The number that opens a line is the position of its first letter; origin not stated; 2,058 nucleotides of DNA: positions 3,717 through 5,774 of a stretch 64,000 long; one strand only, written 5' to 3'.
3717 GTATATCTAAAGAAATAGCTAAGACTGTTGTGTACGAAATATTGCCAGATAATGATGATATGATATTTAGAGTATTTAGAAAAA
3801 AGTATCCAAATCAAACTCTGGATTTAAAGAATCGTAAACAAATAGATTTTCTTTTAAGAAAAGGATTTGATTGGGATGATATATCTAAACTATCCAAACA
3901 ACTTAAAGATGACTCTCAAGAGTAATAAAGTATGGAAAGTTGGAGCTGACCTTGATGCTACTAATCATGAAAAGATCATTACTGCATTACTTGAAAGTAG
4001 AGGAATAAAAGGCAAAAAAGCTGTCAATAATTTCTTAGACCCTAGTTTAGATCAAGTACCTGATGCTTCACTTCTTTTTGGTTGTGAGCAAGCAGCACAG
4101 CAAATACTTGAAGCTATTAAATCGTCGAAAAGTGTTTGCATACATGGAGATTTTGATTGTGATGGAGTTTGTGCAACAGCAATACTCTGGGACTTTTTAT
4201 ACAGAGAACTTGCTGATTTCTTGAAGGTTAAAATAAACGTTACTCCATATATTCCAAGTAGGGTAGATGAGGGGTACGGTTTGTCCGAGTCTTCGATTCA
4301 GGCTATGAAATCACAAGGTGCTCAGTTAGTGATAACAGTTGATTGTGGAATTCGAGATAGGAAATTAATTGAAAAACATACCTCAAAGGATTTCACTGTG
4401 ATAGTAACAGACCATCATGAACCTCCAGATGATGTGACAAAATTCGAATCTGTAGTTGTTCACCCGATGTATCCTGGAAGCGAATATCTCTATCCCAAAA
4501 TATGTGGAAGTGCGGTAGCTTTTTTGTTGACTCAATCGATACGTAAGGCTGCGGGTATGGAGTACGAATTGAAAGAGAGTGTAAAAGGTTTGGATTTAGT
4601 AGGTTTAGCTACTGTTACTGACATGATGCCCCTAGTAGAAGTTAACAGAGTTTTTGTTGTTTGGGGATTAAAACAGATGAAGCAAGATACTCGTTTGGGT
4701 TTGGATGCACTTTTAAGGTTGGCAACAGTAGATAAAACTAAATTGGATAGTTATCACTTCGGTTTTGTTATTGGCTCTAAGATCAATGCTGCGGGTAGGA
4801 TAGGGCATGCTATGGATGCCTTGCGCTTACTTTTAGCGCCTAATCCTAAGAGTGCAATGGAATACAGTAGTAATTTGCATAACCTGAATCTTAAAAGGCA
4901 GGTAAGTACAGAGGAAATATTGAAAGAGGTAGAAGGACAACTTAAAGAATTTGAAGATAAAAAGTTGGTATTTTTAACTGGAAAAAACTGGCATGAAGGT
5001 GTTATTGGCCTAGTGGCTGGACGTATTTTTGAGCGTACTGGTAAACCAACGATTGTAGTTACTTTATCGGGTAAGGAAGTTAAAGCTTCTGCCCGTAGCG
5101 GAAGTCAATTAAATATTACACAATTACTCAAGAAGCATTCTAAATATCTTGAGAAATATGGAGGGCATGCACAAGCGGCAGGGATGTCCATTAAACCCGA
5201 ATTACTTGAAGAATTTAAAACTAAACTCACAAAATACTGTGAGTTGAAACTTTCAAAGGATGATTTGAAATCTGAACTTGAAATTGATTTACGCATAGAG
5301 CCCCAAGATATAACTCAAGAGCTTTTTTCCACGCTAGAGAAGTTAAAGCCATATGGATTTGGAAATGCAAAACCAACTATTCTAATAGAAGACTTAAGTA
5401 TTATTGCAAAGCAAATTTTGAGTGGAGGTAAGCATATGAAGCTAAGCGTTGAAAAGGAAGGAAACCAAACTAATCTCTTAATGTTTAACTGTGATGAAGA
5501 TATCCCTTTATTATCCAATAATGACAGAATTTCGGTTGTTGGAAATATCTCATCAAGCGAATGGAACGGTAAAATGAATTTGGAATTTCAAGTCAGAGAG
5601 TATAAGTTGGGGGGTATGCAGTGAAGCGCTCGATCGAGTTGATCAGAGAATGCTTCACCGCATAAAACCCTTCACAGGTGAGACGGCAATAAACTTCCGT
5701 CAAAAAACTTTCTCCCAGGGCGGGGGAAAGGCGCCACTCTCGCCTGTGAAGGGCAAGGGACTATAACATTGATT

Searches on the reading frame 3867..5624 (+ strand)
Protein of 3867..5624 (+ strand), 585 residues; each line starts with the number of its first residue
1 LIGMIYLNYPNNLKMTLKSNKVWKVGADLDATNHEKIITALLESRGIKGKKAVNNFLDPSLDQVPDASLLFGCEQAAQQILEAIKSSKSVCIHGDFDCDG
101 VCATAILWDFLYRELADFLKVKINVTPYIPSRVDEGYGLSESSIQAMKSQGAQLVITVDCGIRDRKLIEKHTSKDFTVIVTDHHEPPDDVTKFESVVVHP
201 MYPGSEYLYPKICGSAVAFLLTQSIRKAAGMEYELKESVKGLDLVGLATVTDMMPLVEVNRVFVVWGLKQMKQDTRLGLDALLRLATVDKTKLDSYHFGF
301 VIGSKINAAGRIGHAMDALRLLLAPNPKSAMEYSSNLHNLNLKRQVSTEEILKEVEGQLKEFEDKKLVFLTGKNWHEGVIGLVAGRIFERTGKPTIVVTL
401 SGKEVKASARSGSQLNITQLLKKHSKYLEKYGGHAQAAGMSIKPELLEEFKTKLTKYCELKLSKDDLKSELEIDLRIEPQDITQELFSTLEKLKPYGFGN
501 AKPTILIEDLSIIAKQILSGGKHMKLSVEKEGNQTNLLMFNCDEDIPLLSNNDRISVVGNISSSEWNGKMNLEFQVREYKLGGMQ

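Call 52: search_protein_families(library=ncbifam, proteins=[window:3867-5624:+], max_evalue=1e-10)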
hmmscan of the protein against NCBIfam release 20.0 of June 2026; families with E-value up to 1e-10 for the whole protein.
window:3867-5624:+ (585 aa): 5 families
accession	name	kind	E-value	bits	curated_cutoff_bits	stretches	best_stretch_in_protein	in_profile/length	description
TIGR00644.1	recJ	equivalog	1.3e-142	475.9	396.9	1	36-577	3-544/546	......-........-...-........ exonuclease RecJ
NF008290.0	PRK11070.1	equivalog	1.7e-69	234.9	900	1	34-569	22-564/577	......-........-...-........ exonuclease RecJ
NF053576.1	RecJ_archaeal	equivalog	3.4e-26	92.1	360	1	78-235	2-134/452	RecJ family nuclease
NF040701.1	RecJ_Meth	equivalog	1.5e-16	60.3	550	0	87-227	7-132/449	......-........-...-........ exonuclease RecJ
NF053575.1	GAN_nuclease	exception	3.3e-14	52.4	850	0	76-227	13-150/467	GINS-associated RecJ family nuclease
